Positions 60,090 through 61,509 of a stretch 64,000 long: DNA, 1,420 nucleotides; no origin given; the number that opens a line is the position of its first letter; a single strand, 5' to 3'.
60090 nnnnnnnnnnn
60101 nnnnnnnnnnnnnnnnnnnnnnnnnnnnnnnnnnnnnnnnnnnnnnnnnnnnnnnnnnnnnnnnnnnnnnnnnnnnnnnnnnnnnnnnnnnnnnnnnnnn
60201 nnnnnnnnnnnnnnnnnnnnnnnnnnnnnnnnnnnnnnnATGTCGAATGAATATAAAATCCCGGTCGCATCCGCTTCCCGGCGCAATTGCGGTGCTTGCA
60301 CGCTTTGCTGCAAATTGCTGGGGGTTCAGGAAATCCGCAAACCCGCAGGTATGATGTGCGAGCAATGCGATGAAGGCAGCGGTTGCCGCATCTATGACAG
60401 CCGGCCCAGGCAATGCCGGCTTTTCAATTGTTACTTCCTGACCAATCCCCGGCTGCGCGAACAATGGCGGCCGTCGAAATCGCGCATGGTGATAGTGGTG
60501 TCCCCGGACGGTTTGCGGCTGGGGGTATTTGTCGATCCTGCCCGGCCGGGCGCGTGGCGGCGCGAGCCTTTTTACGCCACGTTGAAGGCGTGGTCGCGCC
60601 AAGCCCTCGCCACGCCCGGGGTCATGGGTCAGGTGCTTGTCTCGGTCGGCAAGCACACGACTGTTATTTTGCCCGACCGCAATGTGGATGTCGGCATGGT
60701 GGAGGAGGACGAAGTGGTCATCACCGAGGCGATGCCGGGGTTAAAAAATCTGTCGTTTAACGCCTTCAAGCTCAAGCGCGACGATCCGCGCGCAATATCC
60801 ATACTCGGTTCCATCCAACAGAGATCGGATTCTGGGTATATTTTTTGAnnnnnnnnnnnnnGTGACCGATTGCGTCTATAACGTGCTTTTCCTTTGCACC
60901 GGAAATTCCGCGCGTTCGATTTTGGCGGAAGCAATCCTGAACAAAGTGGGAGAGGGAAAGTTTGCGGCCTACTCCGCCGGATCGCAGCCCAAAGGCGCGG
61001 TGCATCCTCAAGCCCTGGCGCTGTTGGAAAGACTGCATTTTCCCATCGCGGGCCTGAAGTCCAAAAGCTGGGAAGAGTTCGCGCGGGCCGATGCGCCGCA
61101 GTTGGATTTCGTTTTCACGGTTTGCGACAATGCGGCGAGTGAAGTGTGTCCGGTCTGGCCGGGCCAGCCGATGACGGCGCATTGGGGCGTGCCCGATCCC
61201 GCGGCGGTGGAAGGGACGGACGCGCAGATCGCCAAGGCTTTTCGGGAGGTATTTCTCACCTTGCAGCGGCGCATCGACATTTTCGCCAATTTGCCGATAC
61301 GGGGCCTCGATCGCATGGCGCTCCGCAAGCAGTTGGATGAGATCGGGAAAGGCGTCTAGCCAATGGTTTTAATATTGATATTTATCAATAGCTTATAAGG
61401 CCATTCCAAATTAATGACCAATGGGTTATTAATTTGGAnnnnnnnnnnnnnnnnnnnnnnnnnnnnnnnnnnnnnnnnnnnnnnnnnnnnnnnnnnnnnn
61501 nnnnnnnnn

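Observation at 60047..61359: Nine-Cys YkgJ-family gene embedded in the arsenic locus: candidate new ars component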

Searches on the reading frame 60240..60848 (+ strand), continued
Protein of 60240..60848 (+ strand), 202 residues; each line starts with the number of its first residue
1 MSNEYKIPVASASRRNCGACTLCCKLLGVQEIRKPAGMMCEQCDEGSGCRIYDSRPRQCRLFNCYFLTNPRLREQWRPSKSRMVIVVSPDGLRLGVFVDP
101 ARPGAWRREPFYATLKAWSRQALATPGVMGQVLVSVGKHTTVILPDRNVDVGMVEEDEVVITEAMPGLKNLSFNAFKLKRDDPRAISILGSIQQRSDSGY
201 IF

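Call 44: fold_search(model_id=the predicted structure, library=pdb)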
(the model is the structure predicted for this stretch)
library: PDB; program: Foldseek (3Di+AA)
matches with E <= 10: 278; with E <= 0.001: 0
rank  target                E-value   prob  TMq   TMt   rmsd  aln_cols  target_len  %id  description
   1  2ddo_A                3.0e-01  0.16  0.19  0.15   7.9        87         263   11  Crystal Structure of Pyridoxal Kinase from the Escherichia coli pdxK gene at 2.6 A resolution (released 2006-08-15)
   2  5uqd                  3.4e-01  0.08  0.15  0.11   8.3        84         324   15  DPY-21 in complex with Fe(II) and alpha-Ketoglutarate (released 2017-09-13)
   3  9qbb                  3.9e-01  0.08  0.15  0.02   7.2        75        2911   19  Lymphostatin - Conformation III - pH 8 (released 2025-07-16)
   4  4mi2_B                5.6e-01  0.25  0.20  0.16   4.0        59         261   17  Crystal structure of putative Enoyl-CoA hydratase/isomerase from Mycobacterium abscessus (released 2013-09-18)
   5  4og1                  6.3e-01  0.20  0.19  0.16   4.4        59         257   14  Crystal Structure of a Putative Enoyl-CoA Hydratase from Novosphingobium aromaticivorans DSM 12444 (released 2014-01-29)
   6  3rfh_C                6.3e-01  0.11  0.14  0.10   7.5        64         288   11  Crystal structure of the yeast RACK1 dimer in space group P21 (released 2011-07-06)
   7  7wzg_A                7.6e-01  0.05  0.11  0.10  16.1       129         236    8  Cypemycin N-terminal methyltransferase CypM (released 2023-02-22)
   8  6fkf_g                8.1e-01  0.08  0.15  0.10  14.6        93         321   14  Chloroplast F1Fo conformation 1 (released 2018-05-23)
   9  9c63_A                8.6e-01  0.08  0.22  0.27  11.9       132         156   14  High resolution structure of cytidine deaminase T6S toxin from Pseudomonas syringae (released 2025-11-12)
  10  2vx8_D                1.0e+00  0.05  0.11  0.14   9.2        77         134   16  Vamp7 longin domain Hrb peptide complex (released 2008-09-16)
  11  3bk2                  1.0e+00  0.04  0.09  0.04  25.9       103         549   11  Crystal Structure Analysis of the RNase J/UMP complex (released 2008-01-22)
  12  7z2j                  1.0e+00  0.02  0.10  0.11  15.7       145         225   10  White Bream virus N7-Methyltransferase (released 2022-11-02)
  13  3t3n_A                1.2e+00  0.07  0.13  0.06  25.9       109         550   11  Molecular basis for the recognition and cleavage of RNA (UUCCGU) by the bifunctional 5'-3' exo/endoribonuclease RNase  (released 2011-10-19)
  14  7wzg_D                1.2e+00  0.04  0.11  0.10  16.3       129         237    8  Cypemycin N-terminal methyltransferase CypM (released 2023-02-22)
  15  7jtu_A                1.3e+00  0.12  0.17  0.21   3.8        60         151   13  Cytidine deaminase T6S toxin from Pseudomonas syringae (released 2021-03-31)
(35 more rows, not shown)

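Call 51: search_protein_families(library=ncbifam, proteins=[window:60240-60848:+], max_evalue=10)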
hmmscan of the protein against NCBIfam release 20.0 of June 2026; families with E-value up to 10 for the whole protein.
window:60240-60848:+ (202 aa): 0 families

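Call 52: search_protein_families(library=pfam, alignment_id=A3, max_evalue=1)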
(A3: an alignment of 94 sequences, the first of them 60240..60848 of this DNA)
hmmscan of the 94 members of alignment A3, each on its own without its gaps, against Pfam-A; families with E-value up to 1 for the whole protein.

A. member 1, window:60240-60848:+ (202 aa): 1 family
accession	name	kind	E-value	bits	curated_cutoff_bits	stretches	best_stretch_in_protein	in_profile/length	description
PF03692.20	CxxCxxCC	-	0.9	10.7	23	0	17-64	2-71/85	Putative zinc- or iron-chelating domain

B. families by the number of members that match (of 94 scanned): 22 families
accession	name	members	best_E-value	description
PF03692.20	CxxCxxCC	49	0.00069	Putative zinc- or iron-chelating domain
PF09463.15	Opy2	6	0.0083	Opy2 protein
PF04237.18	YjbR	5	0.021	YjbR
PF02983.19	Pro_Al_protease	4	0.043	Alpha-lytic protease prodomain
PF05089.18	NAGLU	3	0.017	Alpha-N-acetylglucosaminidase (NAGLU) tim-barrel domain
PF25447.1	RING_ZNF598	3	0.22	ZNF598 RING finger domain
PF10893.13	Phage_186_Fil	2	0.085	Bacteriophage 186, Fil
PF20555.3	DUF6767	1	0.007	Domain of unknown function (DUF6767)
PF19714.4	DUF6209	1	0.012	Family of unknown function (DUF6209)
PF24155.1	DUF7406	1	0.05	Domain of unknown function (DUF7406)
PF06903.17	VirK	1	0.054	VirK protein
PF17979.7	zf-CRD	1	0.055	Cysteine rich domain with multizinc binding regions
PF09658.15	Cas_Csx9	1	0.072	CRISPR-associated protein (Cas_Csx9)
PF01470.22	Peptidase_C15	1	0.087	Pyroglutamyl peptidase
PF22879.1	AIPR_N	1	0.091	Abortive infection phage resistance protein N-terminal domain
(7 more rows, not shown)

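Call 59: fold_search(model_id=the predicted structure, library=viral)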
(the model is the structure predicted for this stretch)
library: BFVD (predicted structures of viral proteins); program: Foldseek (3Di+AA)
matches with E <= 10: 591; with E <= 0.001: 4
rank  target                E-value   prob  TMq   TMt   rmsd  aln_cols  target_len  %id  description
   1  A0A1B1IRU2            1.4e-07  1.00  0.55  0.72   3.0       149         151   21  (no name in the UniProt tables at hand)
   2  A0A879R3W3            5.7e-06  1.00  0.46  0.72   3.4       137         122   21  Uncharacterized protein [Synechococcus phage S-SRM01]
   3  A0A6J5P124            1.6e-04  1.00  0.47  0.57   6.4       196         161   13  Uncharacterized protein [uncultured Caudovirales phage]
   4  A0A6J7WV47            4.7e-04  1.00  0.39  0.59   3.9       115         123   18  Uncharacterized protein [uncultured Caudovirales phage]
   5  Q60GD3                4.6e-02  0.28  0.17  0.05  13.3       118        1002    8  Outer capsid protein VP2 (Fragment) [Chuzan virus]
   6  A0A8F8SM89            7.2e-02  0.08  0.12  0.09  16.2       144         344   10  (no name in the UniProt tables at hand)
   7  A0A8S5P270            9.8e-02  0.10  0.17  0.19  13.3       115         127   16  Uncharacterized protein [Myoviridae sp. ctLnO19]
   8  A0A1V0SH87            1.2e-01  0.16  0.20  0.19  14.3       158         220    7  Uncharacterized protein [Hokovirus HKV1]
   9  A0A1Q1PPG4            1.2e-01  0.14  0.17  0.05  12.9       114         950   11  (no name in the UniProt tables at hand)
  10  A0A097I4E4            1.3e-01  0.13  0.18  0.05  17.6       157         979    9  Outer capsid protein VP2 [Warrego virus]
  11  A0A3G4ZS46            2.3e-01  0.16  0.11  0.07  19.0        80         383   14  Uncharacterized protein [Terrestrivirus sp.]
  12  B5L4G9                2.5e-01  0.23  0.16  0.13  12.3        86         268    9  Outer capsid protein VP2 (Fragment) [African horse sickness virus 3]
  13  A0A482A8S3            2.5e-01  0.08  0.15  0.04  13.9       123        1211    6  Outer capsid protein VP2 [Japanaut virus]
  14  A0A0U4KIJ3            2.6e-01  0.44  0.20  0.33   5.7        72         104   10  (no name in the UniProt tables at hand)
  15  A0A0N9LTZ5            2.6e-01  0.23  0.20  0.06  13.9       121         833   11  Outer capsid protein VP2 [African horse sickness virus 7]
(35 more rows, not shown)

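Call 67: search_protein_families(library=ncbifam, proteins=[L161:7466-7936:+, L167:226-675:-, L169:2995-3435:+, L161:8293-9207:+, L161:7137-7376:+, L163:6964-7491:+, L161:6627-6983:+, L170:1781-2161:+, L164:2032-2778:+], max_evalue=0.00001)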
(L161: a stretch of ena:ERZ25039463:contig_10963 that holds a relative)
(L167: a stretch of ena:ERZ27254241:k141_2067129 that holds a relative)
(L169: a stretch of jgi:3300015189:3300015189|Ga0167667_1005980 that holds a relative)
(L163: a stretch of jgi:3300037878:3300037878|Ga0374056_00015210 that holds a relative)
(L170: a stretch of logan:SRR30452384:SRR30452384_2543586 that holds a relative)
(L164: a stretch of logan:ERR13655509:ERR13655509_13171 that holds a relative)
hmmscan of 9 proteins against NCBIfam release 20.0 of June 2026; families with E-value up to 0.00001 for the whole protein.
L161:7466-7936:+ (156 aa): 4 families
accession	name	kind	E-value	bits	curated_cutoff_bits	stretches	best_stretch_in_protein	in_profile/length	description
NF041414.1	ArsI_CadI_VOC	equivalog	4e-38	130.3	116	1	3-156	1-147/147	ArsI/CadI family heavy metal resistance metalloenzyme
TIGR03211.1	catechol_2_3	equivalog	1.5e-07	31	320.2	0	4-90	6-93/303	catechol 2,3-dioxygenase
TIGR02295.1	HpaD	equivalog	5.4e-06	25.8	321.4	1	5-117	7-119/298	3,4-dihydroxyphenylacetate 2,3-dioxygenase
NF000495.1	FosK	exception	9.6e-06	25.5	280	0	5-112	7-108/132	fosfomycin resistance glutathione transferase FosK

L167:226-675:- (149 aa): 2 families
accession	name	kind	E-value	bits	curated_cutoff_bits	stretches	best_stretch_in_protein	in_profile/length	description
NF041414.1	ArsI_CadI_VOC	equivalog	8.5e-38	129.2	116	1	3-149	1-147/147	ArsI/CadI family heavy metal resistance metalloenzyme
TIGR03211.1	catechol_2_3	equivalog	6.6e-06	25.6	320.2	0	4-90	6-93/303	catechol 2,3-dioxygenase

L169:2995-3435:+ (146 aa): 5 families
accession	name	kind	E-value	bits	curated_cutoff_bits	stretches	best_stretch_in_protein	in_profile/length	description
NF041414.1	ArsI_CadI_VOC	equivalog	3.4e-38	130.5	116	1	3-146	1-147/147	ArsI/CadI family heavy metal resistance metalloenzyme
TIGR03211.1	catechol_2_3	equivalog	5.6e-09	35.7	320.2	1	4-89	6-92/303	catechol 2,3-dioxygenase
TIGR02295.1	HpaD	equivalog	3.1e-08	33.1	321.4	1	5-119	7-121/298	3,4-dihydroxyphenylacetate 2,3-dioxygenase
TIGR03213.1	23dbph12diox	equivalog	2.8e-06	27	366.45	1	6-132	7-126/287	biphenyl-2,3-diol 1,2-dioxygenase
NF000074.1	299782349_fosC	exception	4.8e-06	26.7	250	1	5-91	7-92/132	FosC2 family fosfomycin resistance glutathione transferase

L161:8293-9207:+ (304 aa): 6 families
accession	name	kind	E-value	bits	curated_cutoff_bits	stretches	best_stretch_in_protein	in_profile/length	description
NF007456.1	PRK10026.1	exception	3e-62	209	242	1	164-300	3-139/141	glutaredoxin-dependent arsenate reductase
TIGR00014.1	arsC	equivalog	1.2e-41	141.8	106.05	1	165-277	1-114/114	arsenate reductase (glutaredoxin)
TIGR02691.1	arsC_pI258_fam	equivalog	8e-22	77.9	174.3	1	8-139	1-127/129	arsenate reductase (thioredoxin)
NF010053.0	PRK13530.1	subfamily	1.3e-18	67.6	215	1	5-117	3-110/133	arsenate reductase (thioredoxin)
TIGR01617.1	arsC_related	subfamily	2.4e-13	50.4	75.05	1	165-260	1-98/117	Spx/MgsR family RNA polymerase-binding regulatory protein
TIGR02689.1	ars_reduc_gluta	equivalog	9.6e-09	35.5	157.6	1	8-115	3-105/126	arsenate reductase, glutathione/glutaredoxin type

L161:7137-7376:+ (79 aa): 0 families

L163:6964-7491:+ (175 aa): 3 families
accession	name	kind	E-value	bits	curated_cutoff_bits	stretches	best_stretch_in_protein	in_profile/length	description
TIGR02691.1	arsC_pI258_fam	equivalog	4.9e-21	75.3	174.3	1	8-140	1-128/129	arsenate reductase (thioredoxin)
NF010053.0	PRK13530.1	subfamily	6.6e-17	62.1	215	1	8-125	6-118/133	arsenate reductase (thioredoxin)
TIGR02689.1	ars_reduc_gluta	equivalog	9.2e-08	32.3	157.6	1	7-115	2-105/126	arsenate reductase, glutathione/glutaredoxin type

L161:6627-6983:+ (118 aa): 4 families
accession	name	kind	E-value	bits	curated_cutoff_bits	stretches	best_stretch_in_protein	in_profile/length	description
NF033788.1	HTH_metalloreg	subfamily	1.8e-16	59.7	55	1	7-83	2-76/77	metalloregulator ArsR/SmtB family transcription factor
NF041413.1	ArsR_Rv2640c_fam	equivalog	1.8e-11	44.4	155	1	9-92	35-118/118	Rv2640c family ArsR-like transcriptional regulator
NF033789.1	repress_SdpR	subfamily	9.9e-11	41.4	100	1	11-87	3-76/79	autorepressor SdpR family transcription factor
NF040642.1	sulf_sens_BigR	equivalog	5.2e-09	36.1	155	1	7-89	11-90/95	sulfite-sensing transcriptional repressor BigR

L170:1781-2161:+ (126 aa): 4 families
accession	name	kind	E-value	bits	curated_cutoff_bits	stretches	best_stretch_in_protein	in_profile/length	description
NF033788.1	HTH_metalloreg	subfamily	8.8e-17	60.7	55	1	10-80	5-73/77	metalloregulator ArsR/SmtB family transcription factor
NF041413.1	ArsR_Rv2640c_fam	equivalog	2e-11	44.3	155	1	8-92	34-118/118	Rv2640c family ArsR-like transcriptional regulator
NF033789.1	repress_SdpR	subfamily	1.1e-10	41.3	100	1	11-79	3-68/79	autorepressor SdpR family transcription factor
NF040642.1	sulf_sens_BigR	equivalog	8.3e-09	35.4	155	1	9-87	13-88/95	sulfite-sensing transcriptional repressor BigR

L164:2032-2778:+ (248 aa): 2 families
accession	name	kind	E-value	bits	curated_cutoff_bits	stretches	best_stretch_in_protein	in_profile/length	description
TIGR00861.1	MIP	subfamily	6.2e-21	75.2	171.25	1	19-170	1-168/224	MIP family channel protein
NF003838.0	PRK05420.1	equivalog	4.8e-10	39.3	256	1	14-112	2-98/231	aquaporin Z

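Call 77: search_dna_similar(query=window:60240-60848:+, collection=phages, mode=protein, max_evalue=0.01, max_rows=15)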
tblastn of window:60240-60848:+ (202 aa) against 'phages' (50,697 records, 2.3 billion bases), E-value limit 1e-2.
Records with a match: 12; places in all: 12; records where one place covers at least 80% of the query: 0.
Best place of each record, by identity: <60% 12.
By first word of the organism name: Synechococcus 11; Rhizobium 1.
By host as written in the record: Synechococcus sp. WH 7803 5; Synechococcus sp. WH7803 4; Rhizobium phaseoli Y1_11 1; Parasynechococcus marenigrum WH 8102 1; Synechococcus sp. MW02 1.
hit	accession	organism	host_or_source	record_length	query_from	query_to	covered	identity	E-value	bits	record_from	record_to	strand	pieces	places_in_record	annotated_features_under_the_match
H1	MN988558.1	Rhizobium phage RHph_Y1_11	Rhizobium phaseoli Y1_11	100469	9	148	69%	36.8%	1e-21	97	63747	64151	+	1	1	hypothetical protein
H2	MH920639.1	Synechococcus phage S-P4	Synechococcus sp. WH 7803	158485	9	90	41%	31.1%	2e-5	50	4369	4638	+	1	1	hypothetical protein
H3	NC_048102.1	Synechococcus phage S-P4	Synechococcus sp. WH 7803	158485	9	90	41%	31.1%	2e-5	50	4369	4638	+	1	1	hypothetical protein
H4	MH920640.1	Synechococcus phage S-E7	Synechococcus sp. WH 7803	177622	9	90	41%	31.1%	2e-5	50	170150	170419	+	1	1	hypothetical protein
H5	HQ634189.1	Synechococcus phage Syn30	Synechococcus sp. WH7803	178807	9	90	41%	31.1%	2e-5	50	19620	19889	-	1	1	hypothetical protein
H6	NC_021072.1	Synechococcus phage Syn30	Synechococcus sp. WH7803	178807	9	90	41%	31.1%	2e-5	50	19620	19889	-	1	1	hypothetical protein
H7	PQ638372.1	Synechococcus phage WH25-B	Synechococcus sp. WH 7803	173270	15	93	39%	28.7%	3e-3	44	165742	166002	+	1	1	hypothetical protein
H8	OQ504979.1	Synechococcus phage S-8S29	Parasynechococcus marenigrum WH 8102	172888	14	86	36%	30.8%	6e-4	46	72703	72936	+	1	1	hypothetical protein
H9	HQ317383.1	Synechococcus phage S-IOM18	Synechococcus sp. WH7803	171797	15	93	39%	27.6%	6e-3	43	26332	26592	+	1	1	hypothetical protein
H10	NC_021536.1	Synechococcus phage S-IOM18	Synechococcus sp. WH7803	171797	15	93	39%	27.6%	6e-3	43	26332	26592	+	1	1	hypothetical protein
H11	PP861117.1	Synechococcus phage QB2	Synechococcus sp. MW02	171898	15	93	39%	27.6%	7e-3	42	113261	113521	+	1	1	hypothetical protein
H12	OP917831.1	Synechococcus phage S-M1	Synechococcus sp. WH 7803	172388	15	93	39%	27.6%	7e-3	42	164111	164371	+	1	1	hypothetical protein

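Call 78: search_dna_similar(query=window:60240-60848:+, collection=plasmids, mode=protein, max_evalue=0.00001, max_rows=25)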
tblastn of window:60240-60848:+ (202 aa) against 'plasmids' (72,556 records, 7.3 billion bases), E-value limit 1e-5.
Records with a match: 19; places in all: 19; records where one place covers at least 80% of the query: 0.
Best place of each record, by identity: <60% 19.
By first word of the organism name: Azospirillum 7; Methylobacterium 6; Neorhizobium 5; Shinella 1.
By predicted mobility (MOB-suite, as given by PLSDB): non-mobilizable 12; mobilizable 5; conjugative 2.
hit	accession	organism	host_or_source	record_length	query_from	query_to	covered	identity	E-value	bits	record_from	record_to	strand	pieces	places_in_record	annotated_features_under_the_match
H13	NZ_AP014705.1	Methylobacterium aquaticum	-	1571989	1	148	73%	41.2%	6e-30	122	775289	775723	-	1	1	none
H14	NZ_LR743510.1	Methylobacterium bullatum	-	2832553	12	148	68%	43.1%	4e-31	125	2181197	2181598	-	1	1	none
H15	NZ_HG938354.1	Neorhizobium galegae bv. orientalis str. HAMBI 540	Galega orientalis root nodule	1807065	15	145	65%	37.4%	2e-21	98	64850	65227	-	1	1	record has no annotation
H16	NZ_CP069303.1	Shinella sp. PSBB067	monoisolate,Minnesota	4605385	15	129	57%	42.6%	1e-23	104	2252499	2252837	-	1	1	none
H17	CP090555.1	Neorhizobium galegae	Galega,Cell culture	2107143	15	122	53%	42.6%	2e-23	103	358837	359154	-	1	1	hypothetical protein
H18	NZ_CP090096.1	Neorhizobium galegae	Galega,Cell culture,Plant nodule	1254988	15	122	53%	42.6%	3e-23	103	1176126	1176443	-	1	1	record has no annotation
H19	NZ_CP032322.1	Azospirillum argentinense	soil sample,Agricultural field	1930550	15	143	64%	34.9%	1e-19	93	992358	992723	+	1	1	record has no annotation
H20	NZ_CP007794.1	Azospirillum argentinense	Triticum aestivum L.,Root,wheat ...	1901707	15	143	64%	34.9%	3e-19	92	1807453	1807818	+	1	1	record has no annotation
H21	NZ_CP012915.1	Azospirillum brasilense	Digitaria eriantha,microbe,root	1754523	15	143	64%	34.9%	6e-19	91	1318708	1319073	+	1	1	none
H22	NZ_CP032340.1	Azospirillum brasilense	soil sample,Agricultural field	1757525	15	143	64%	34.9%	6e-19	91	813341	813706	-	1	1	none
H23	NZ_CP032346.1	Azospirillum brasilense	soil sample,Agricultural field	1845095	15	143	64%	34.9%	9e-19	91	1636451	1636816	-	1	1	record has no annotation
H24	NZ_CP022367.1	Azospirillum sp. TSH58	single cell,paddy soils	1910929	15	143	64%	34.9%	1e-18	91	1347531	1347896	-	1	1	record has no annotation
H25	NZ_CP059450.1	Azospirillum brasilense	Prokaryotes,soil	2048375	15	143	64%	34.9%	1e-18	90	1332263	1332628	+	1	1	none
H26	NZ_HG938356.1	Neorhizobium galegae bv. officinalis bv. officinalis str. ...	Galega officinalis root nodule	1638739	12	124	56%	39.8%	4e-22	100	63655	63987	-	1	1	record has no annotation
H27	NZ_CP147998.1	Neorhizobium sp. EC2-8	-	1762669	15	124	54%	40.9%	3e-22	100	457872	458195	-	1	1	record has no annotation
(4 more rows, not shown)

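Call 79: search_protein_families(library=pfam, proteins=[L088:1632-1958:-, L088:2119-2697:+, L161:7137-7376:+], max_evalue=0.001)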
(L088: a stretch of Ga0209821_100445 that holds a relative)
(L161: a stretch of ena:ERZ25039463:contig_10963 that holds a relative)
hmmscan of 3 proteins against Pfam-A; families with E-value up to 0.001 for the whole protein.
L088:1632-1958:- (109 aa): 1 family
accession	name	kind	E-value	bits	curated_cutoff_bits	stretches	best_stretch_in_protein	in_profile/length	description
PF12840.13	HTH_20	-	3e-09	37.1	27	1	10-59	1-48/51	Helix-turn-helix domain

L088:2119-2697:+ (193 aa): 0 families

L161:7137-7376:+ (79 aa): 0 families

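Call 81: search_protein_families(library=pfam, proteins=[L088:2731-3291:+, L088:3079-4176:-, L088:139-1566:+, L088:4192-4827:-, L088:4706-5068:-, L088:5161-5526:+, L088:5822-6205:-], max_evalue=0.001)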
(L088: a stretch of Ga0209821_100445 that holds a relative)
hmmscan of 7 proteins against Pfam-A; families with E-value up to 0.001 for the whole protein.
L088:2731-3291:+ (186 aa): 0 families

L088:3079-4176:- (365 aa): 3 families
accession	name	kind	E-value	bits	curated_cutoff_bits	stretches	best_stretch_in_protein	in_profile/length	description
PF12849.12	PBP_like_2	-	8.4e-33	114.7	27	1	46-332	5-264/267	PBP superfamily domain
PF01547.30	SBP_bac_1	-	1.8e-22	81.2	26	1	55-336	6-305/307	Bacterial extracellular solute-binding protein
PF13531.11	SBP_bac_11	-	0.00059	20.1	25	0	62-132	10-85/227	Bacterial extracellular solute-binding protein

L088:139-1566:+ (475 aa): 4 families
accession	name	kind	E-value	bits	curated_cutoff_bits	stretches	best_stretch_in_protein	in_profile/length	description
PF02518.31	HATPase_c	-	8.2e-27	94.3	26.4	1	353-469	1-110/111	Histidine kinase-, DNA gyrase B-, and HSP90-like ATPase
PF00512.31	HisKA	-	9.9e-19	67.6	26.9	1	241-305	2-64/66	His Kinase A (phospho-acceptor) domain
PF13581.12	HATPase_c_2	-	1.8e-05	25.2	27.4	1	365-445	39-111/127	Histidine kinase-like ATPase domain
PF00989.32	PAS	-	0.00075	19.9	22.6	0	127-158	3-34/113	PAS fold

L088:4192-4827:- (211 aa): 1 family
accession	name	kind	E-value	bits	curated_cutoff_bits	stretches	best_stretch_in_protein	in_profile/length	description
PF01451.26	LMWPc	-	1.5e-15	58.1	23.2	1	46-179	1-143/144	Low molecular weight phosphotyrosine protein phosphatase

L088:4706-5068:- (120 aa): 3 families
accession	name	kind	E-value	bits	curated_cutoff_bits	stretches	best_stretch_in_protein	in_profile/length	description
PF12840.13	HTH_20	-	8.9e-14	51.7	27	1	13-64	1-50/51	Helix-turn-helix domain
PF01022.26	HTH_5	-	6.8e-07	29.5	22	1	16-64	2-47/47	Bacterial regulatory protein, arsR family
PF12802.13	MarR_2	-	6.3e-05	23.5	27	1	16-67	5-55/61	MarR family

L088:5161-5526:+ (121 aa): 7 families
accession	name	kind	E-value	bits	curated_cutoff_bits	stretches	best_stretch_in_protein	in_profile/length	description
PF01022.26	HTH_5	-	2e-10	40.8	22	1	29-74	4-46/47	Bacterial regulatory protein, arsR family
PF12840.13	HTH_20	-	9.3e-09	35.6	27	1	29-75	6-50/51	Helix-turn-helix domain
PF12802.13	MarR_2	-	5.4e-06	26.9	27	1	37-78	14-55/61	MarR family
PF13412.12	HTH_24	-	6e-06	26.2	21.9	1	36-73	11-47/48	Winged helix-turn-helix DNA-binding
PF09339.16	HTH_IclR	-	4.8e-05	23.5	22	1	36-74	11-49/52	IclR helix-turn-helix domain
PF13545.12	HTH_Crp_2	-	0.00011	22.5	27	1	31-77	2-56/70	Crp-like helix-turn-helix domain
PF01047.28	MarR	-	0.00043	20.6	24.6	1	26-77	2-51/59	MarR family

L088:5822-6205:- (127 aa): 0 families

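Call 89: find_encoding_contigs(protein=P0005, flank=3000, max_places=2)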
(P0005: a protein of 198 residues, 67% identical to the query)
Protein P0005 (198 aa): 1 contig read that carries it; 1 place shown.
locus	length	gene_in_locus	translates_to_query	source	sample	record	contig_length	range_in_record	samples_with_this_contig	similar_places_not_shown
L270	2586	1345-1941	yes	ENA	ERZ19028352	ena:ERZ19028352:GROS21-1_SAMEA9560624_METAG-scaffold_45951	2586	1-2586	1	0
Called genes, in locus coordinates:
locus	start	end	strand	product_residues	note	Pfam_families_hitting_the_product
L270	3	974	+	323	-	?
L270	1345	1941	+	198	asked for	-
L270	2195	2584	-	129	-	?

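Call 90: find_encoding_contigs(protein=P0031, flank=3000, max_places=2)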
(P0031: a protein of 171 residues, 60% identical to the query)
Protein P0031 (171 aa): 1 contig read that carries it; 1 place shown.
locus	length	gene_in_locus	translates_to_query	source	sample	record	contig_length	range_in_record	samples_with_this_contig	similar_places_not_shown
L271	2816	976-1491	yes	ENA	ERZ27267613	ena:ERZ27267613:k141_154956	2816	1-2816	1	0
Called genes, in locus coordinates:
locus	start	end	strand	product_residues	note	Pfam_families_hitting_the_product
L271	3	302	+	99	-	?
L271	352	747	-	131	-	PF00190:Cupin_1 (weak), PF07883:Cupin_2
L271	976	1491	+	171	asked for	-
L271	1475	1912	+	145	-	PF12840:HTH_20, PF09339:HTH_IclR (faint)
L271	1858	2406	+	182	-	PF01451:LMWPc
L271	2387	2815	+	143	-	?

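Call 100: search_protein_representatives(protein=window:60240-60848:+)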
Query: 202 residues. Proteins with E-value up to 0.001 (for the whole library): 5177; up to 1e-10: 1718; up to 1e-30: 81. The best 150 are listed.
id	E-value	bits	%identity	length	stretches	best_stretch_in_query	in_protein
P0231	9.5e-51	188.6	47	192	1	13-187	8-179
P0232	5.0e-49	183.0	46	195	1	8-188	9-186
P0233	4.5e-47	176.6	45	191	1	14-186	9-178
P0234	5.4e-47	176.3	45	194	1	8-189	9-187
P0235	5.9e-46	172.9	43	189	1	13-188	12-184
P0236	4.1e-43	163.7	43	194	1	12-188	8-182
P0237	4.4e-42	160.3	43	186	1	8-184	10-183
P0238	2.8e-41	157.7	46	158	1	12-162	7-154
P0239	2.0e-40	154.9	45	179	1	14-170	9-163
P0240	2.7e-40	154.4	46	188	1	14-184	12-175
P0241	3.0e-40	154.3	46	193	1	8-165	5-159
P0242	5.9e-40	153.4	43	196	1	13-182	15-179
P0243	5.9e-40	153.4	45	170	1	27-187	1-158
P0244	2.0e-39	151.6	40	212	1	14-182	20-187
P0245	2.3e-39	151.4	43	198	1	11-186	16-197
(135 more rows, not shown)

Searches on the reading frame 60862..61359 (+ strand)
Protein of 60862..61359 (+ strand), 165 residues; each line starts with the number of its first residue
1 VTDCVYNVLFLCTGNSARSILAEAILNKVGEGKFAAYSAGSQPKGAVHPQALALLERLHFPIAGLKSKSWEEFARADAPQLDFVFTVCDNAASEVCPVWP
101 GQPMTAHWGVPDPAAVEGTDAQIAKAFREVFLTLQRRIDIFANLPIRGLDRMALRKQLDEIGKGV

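Call 5: search_protein_families(library=pfam, proteins=[window:60862-61359:+], max_evalue=0.01)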
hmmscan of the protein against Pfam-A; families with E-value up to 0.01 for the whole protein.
window:60862-61359:+ (165 aa): 1 family
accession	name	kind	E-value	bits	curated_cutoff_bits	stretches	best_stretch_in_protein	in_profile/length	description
PF01451.26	LMWPc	-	5.8e-18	65.9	23.2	1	8-138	1-140/144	Low molecular weight phosphotyrosine protein phosphatase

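Call 6: search_protein_families(library=ncbifam, proteins=[window:60862-61359:+], max_evalue=0.01)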
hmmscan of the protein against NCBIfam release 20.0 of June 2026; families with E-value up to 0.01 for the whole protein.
window:60862-61359:+ (165 aa): 3 families
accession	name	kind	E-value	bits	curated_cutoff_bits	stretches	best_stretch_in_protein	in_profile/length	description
TIGR02691.1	arsC_pI258_fam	equivalog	1.7e-20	73.6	174.3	1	8-139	1-127/129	arsenate reductase (thioredoxin)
NF010053.0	PRK13530.1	subfamily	8.2e-17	61.8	215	1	8-142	6-129/133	arsenate reductase (thioredoxin)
TIGR02689.1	ars_reduc_gluta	equivalog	7.8e-11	42.3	157.6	1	7-115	2-105/126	arsenate reductase, glutathione/glutaredoxin type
